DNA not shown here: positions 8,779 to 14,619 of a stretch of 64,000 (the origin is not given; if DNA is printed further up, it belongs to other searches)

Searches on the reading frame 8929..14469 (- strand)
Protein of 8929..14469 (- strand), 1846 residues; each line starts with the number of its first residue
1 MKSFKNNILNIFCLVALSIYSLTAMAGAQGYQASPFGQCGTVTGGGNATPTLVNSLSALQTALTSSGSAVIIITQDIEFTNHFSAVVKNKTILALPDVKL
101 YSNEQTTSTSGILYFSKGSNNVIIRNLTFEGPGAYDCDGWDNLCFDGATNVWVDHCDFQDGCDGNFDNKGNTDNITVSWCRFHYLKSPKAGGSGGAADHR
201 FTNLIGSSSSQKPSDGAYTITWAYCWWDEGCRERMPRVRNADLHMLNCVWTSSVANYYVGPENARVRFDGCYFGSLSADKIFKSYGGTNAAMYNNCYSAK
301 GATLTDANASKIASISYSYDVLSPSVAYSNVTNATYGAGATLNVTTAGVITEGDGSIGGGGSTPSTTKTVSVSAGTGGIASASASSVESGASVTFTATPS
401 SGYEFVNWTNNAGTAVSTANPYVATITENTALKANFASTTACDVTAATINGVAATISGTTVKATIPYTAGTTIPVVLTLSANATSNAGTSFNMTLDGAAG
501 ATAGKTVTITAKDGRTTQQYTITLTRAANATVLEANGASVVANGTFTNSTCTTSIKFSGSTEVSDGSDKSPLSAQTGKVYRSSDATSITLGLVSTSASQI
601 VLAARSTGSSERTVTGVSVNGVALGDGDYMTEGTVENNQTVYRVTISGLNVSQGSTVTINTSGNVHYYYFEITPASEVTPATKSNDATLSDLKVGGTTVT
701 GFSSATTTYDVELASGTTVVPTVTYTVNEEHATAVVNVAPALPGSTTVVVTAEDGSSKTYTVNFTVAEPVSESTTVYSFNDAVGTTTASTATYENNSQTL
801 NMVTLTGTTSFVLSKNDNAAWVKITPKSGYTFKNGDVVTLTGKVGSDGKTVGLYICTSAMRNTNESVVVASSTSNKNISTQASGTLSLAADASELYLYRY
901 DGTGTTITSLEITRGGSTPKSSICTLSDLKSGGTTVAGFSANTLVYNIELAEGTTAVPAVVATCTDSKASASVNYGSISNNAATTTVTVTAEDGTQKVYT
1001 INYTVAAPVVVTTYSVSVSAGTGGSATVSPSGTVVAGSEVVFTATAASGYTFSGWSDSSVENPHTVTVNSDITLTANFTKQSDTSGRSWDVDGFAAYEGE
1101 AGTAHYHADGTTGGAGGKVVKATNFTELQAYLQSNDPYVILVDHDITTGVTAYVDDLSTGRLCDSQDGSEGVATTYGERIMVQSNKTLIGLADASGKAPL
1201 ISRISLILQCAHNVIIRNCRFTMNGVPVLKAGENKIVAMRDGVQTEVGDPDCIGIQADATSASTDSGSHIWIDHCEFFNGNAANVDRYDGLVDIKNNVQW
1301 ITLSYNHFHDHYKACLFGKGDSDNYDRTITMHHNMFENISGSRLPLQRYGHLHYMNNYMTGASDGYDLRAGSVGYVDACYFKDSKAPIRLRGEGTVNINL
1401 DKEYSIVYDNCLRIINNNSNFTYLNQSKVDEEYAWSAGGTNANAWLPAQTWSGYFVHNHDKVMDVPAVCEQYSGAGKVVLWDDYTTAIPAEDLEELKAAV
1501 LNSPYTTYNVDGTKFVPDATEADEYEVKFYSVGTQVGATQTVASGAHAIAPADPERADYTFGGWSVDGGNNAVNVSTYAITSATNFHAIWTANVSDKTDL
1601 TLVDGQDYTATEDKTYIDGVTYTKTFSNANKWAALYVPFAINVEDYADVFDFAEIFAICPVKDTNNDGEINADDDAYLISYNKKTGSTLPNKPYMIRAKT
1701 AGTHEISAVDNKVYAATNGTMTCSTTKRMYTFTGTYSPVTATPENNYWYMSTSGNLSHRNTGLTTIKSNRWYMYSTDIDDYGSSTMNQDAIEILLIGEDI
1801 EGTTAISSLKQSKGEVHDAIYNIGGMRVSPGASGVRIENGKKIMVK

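Call 76: search_protein_families(library=pfam, proteins=[window:8929-14469:-])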
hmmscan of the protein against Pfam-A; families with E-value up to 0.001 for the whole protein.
window:8929-14469:- (1846 aa): 3 families
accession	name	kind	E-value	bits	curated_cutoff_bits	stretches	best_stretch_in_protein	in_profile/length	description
PF00544.25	Pectate_lyase_4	-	5.2e-40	137.8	24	2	1179-1369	30-199/211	Pectate lyase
PF18998.6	Flg_new_2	-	2.6e-22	79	23.6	2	1014-1081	1-72/73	Divergent InlB B-repeat domain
PF09479.16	Flg_new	-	2.1e-09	37.8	27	1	1525-1588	1-64/65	Listeria-Bacteroides repeat domain (List_Bact_rpt)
